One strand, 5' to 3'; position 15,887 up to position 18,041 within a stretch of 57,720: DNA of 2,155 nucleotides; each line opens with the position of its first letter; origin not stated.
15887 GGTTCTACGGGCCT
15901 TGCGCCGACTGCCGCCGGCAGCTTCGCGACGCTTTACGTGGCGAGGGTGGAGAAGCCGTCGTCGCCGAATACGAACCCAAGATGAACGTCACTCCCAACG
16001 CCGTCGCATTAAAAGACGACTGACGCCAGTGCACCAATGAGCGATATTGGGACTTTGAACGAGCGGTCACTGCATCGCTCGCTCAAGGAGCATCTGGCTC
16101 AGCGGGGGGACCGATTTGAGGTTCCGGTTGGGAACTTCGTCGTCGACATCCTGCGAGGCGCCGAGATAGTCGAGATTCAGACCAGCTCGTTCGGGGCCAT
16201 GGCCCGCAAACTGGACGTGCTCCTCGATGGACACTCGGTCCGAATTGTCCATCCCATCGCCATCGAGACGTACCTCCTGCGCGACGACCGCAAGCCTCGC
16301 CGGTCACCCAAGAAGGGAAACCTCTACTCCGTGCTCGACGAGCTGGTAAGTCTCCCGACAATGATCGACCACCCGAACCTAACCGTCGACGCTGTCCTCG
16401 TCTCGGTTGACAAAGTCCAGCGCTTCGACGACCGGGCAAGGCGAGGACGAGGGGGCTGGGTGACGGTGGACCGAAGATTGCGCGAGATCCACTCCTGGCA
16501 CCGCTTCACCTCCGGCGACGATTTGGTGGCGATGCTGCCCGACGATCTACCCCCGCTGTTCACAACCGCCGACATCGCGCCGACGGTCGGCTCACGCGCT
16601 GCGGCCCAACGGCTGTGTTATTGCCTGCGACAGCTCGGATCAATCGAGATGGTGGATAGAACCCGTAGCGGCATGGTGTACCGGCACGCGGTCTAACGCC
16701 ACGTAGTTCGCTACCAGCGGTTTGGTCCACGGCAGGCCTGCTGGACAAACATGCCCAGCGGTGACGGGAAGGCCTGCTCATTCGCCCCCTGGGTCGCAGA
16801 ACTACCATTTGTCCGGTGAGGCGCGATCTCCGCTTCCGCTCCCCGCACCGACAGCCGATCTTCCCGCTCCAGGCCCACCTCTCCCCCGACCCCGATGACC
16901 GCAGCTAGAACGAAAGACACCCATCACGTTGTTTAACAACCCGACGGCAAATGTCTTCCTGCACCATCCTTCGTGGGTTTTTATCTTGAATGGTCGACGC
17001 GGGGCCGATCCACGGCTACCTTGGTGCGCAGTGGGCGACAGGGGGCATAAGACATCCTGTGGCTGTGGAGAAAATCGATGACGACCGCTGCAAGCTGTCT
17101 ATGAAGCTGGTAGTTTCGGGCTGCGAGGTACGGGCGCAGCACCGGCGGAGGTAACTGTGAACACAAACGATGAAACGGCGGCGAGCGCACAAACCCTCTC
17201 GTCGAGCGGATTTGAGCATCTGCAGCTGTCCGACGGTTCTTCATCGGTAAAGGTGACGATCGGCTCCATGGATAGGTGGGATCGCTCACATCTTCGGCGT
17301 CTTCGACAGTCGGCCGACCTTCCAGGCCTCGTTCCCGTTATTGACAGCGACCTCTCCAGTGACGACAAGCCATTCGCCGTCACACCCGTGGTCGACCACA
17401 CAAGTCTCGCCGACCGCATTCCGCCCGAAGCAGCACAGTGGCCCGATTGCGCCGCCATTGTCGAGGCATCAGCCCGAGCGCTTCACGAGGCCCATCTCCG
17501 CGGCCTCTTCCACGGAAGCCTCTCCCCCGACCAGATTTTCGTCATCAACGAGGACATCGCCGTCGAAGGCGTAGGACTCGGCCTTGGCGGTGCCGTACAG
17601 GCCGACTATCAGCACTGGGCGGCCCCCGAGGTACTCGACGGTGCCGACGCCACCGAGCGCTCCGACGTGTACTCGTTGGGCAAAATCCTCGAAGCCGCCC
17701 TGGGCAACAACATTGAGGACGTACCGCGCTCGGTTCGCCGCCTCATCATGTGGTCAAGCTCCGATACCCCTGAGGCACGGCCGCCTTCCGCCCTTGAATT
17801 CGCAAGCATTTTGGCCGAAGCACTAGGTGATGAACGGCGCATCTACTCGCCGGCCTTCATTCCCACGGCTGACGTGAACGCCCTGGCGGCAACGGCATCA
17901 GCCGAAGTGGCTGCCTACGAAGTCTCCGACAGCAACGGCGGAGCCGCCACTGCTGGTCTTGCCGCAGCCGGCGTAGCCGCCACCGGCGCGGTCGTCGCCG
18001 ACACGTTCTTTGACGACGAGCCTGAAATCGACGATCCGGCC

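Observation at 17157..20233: Transmembrane pseudokinase-DUF4397 protein with a sortase-signal-like tail, translationally coupled to a class F-like sortase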

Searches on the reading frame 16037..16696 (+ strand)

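Call 3: search_protein_families(library=pfam, proteins=[window:16037-16696:+], max_evalue=1)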
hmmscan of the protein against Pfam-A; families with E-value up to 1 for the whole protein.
window:16037-16696:+ (219 aa): 1 family
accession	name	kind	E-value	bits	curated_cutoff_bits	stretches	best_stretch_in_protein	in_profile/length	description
PF20453.3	DUF6707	-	0.069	13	27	1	17-127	11-97/279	Family of unknown function (DUF6707)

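Call 4: search_protein_families(library=ncbifam, proteins=[window:16037-16696:+], max_evalue=1)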
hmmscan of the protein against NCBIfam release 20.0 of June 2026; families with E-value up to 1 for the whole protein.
window:16037-16696:+ (219 aa): 0 families

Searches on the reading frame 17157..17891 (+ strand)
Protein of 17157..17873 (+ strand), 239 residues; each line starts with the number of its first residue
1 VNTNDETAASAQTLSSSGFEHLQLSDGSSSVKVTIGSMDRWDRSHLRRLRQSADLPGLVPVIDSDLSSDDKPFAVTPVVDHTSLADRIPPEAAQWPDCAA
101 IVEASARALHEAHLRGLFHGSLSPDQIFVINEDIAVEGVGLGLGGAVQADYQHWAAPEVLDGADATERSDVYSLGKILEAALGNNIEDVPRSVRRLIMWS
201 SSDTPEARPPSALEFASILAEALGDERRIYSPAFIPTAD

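Call 6: search_solved_structures(query=window:17157-17873:+, max_evalue=1, show_alignments=3)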
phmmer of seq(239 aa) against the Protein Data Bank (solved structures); distinct sequences matched with E-value up to 1: 92 (the best 60 are shown).
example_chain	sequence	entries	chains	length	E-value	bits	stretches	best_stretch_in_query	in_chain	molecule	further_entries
5m09_A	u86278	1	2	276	4.8e-06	29.5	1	83-175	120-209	Serine/threonine-protein kinase PknI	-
3f69_A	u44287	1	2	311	5.2e-06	29.4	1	54-183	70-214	Serine/threonine-protein kinase pknB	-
5m08_A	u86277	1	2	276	6.9e-06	29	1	83-175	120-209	Serine/threonine-protein kinase PknI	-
6i2p_A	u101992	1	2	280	7.7e-06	28.8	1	54-183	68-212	Serine/threonine-protein kinase PknB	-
6b2p_A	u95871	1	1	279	7.8e-06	28.8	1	54-183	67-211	Serine/threonine-protein kinase PknB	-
5u94_A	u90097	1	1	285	8.2e-06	28.7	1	54-183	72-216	Serine/threonine-protein kinase PknB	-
3f61_A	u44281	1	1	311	8.8e-06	28.6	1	54-184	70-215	Serine/threonine-protein kinase pknB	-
5m07_A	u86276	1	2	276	9.1e-06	28.6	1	83-175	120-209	Serine/threonine-protein kinase PknI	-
5m06_A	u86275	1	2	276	9.2e-06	28.6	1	83-175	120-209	Serine/threonine-protein kinase PknI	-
1o6y_A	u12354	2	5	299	9.3e-06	28.5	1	54-183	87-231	SERINE/THREONINE-PROTEIN KINASE PKNB | Probable serine/threonine-protein kinase pknB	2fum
3ori_A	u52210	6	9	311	9.9e-06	28.5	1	53-183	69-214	Serine/threonine protein kinase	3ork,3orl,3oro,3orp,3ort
1mru_A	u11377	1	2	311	1e-05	28.4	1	54-183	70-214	Probable serine/threonine-protein kinase pknB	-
5xka_A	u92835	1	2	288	1.1e-05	28.3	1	83-175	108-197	Serine/threonine-protein kinase PknI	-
3orm_A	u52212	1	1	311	4e-05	26.5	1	63-183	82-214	Serine/threonine protein kinase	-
4ow8_A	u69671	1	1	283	0.0018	21.1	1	101-182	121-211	Serine/threonine-protein kinase PknA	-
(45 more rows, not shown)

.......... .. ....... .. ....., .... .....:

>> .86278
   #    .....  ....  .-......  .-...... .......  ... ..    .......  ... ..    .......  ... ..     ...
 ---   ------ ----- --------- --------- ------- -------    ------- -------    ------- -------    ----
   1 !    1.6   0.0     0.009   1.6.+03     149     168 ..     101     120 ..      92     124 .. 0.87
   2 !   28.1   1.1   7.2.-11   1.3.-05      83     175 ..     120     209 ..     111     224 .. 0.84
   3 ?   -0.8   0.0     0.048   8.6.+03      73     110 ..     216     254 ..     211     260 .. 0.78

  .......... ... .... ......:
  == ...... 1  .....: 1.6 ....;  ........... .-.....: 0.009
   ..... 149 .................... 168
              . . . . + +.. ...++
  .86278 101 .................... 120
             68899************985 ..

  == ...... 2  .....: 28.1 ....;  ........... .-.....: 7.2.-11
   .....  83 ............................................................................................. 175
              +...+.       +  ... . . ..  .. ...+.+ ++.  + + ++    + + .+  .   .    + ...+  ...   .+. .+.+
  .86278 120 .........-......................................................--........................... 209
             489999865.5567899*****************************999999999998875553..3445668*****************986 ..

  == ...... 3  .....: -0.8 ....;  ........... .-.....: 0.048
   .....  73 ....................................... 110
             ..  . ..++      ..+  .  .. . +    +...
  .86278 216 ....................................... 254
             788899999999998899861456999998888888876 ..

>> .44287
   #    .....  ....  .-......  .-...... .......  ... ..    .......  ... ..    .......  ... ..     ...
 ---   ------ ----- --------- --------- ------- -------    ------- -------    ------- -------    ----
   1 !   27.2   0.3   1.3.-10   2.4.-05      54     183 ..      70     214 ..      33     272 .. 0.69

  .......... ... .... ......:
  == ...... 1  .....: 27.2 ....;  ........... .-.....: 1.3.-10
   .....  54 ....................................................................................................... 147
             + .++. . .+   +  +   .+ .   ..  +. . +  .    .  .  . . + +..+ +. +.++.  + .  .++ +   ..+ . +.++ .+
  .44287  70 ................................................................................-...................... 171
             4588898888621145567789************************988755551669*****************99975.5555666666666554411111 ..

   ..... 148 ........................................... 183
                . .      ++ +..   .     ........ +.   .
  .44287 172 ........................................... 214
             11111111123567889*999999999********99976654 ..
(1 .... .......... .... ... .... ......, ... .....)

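Call 26: predict_structure(alignment_id=A2)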
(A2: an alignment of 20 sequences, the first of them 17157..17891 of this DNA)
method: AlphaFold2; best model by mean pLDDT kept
length: 245 residues; sequences in the alignment: 20
mean_pLDDT: 89.5   pTM: 0.86
mean pLDDT of the five models: 89.5, 88.9, 86.6, 86.5, 85.8
residues with pLDDT >= 90: 181; 70-90: 46; 50-70: 8; < 50: 10
segments of 3 or more residues with pLDDT < 50: 1-10
pLDDT, mean of each block of 10 residues (from residue 1): 37 60 90 90 93 91 93 94 91 87 98 95 96 95 82 94 94 98 92 97 97 98 94 92 89
secondary structure, 60 per line:
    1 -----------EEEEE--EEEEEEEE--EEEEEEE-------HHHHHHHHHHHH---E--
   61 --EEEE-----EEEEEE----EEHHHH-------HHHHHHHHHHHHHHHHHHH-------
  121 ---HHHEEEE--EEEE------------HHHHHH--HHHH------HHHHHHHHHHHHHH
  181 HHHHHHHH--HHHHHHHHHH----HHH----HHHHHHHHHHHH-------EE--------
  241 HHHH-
elements in order: E12-16 E19-26 E29-35 H43-54 E63-66 E72-77 H84-87 H95-113 E127-130 E133-136 H149-154 H157-160 H167-188 H191-200 H212-223 H241-244

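Call 31: fold_search(model_id=the predicted structure, library=pdb)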
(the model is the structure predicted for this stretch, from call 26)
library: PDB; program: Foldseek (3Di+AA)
matches with E <= 10: 2000; with E <= 0.001: 1968
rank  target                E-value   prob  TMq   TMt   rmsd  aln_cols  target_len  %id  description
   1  3f61                  5.6e-10  1.00  0.56  0.52  10.2       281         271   20  Crystal Structure of M. tuberculosis PknB Leu33Asp/Val222Asp double mutant in complex with ADP (released 2008-12-02)
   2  4x3f_B                9.9e-10  1.00  0.68  0.60   7.6       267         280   23  Crystal structure of the intracellular domain of the M. tuberculosis Ser/Thr kinase PknA (released 2015-01-21)
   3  4yga_C                1.4e-09  1.00  0.62  0.37   6.5       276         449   18  CDPK1, from Toxoplasma gondii, bound to inhibitory VHH-1B7 (released 2015-08-26)
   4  9ymt                  2.1e-09  1.00  0.62  0.57   7.8       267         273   16  Staphylococcus aureus serine/threonine kinase Stk1 with inhibitor GW779439X (released 2026-03-11)
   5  4x3f_A                2.6e-09  1.00  0.66  0.59   7.8       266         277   24  Crystal structure of the intracellular domain of the M. tuberculosis Ser/Thr kinase PknA (released 2015-01-21)
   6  4eqm_D                3.7e-09  1.00  0.62  0.58   7.9       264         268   17  Structural analysis of Staphylococcus aureus serine/threonine kinase PknB (released 2012-06-27)
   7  4eqm_A                4.6e-09  1.00  0.58  0.54   6.7       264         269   17  Structural analysis of Staphylococcus aureus serine/threonine kinase PknB (released 2012-06-27)
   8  4yga_A                6.1e-09  1.00  0.67  0.39   5.2       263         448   19  CDPK1, from Toxoplasma gondii, bound to inhibitory VHH-1B7 (released 2015-08-26)
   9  9mmr_A                6.1e-09  1.00  0.56  0.50   9.9       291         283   17  Cryo-EM structure of CRAF/MEK1/14-3-3 complex (open monomer conformation, CRAF Y340D/Y341D mutant) (released 2025-09-10)
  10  2fum_A                1.8e-08  1.00  0.57  0.54   6.9       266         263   22  Catalytic domain of protein kinase PknB from Mycobacterium tuberculosis in complex with mitoxantrone (released 2006-08-01)
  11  9eed                  2.0e-08  1.00  0.63  0.57   5.9       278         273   16  The Hanks-type kinase PknS from Xanthomonas citri bound to CHIR-124 (released 2025-11-26)
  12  4ihp                  2.0e-08  1.00  0.66  0.38   8.7       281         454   19  Crystal structure of TgCDPK1 with inhibitor bound (released 2014-01-15)
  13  6xlo_A                2.0e-08  1.00  0.57  0.55   6.5       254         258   16  Crystal structure of bRaf in complex with inhibitor (released 2021-05-26)
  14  6xfp                  2.0e-08  1.00  0.56  0.51   6.8       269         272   17  Crystal Structure of BRAF kinase domain bound to Belvarafenib (released 2021-03-10)
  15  8x5z                  2.0e-08  1.00  0.52  0.45   9.6       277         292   16  The Crystal Structure of PAK1 kinase domain from Biortus. (released 2023-12-06)
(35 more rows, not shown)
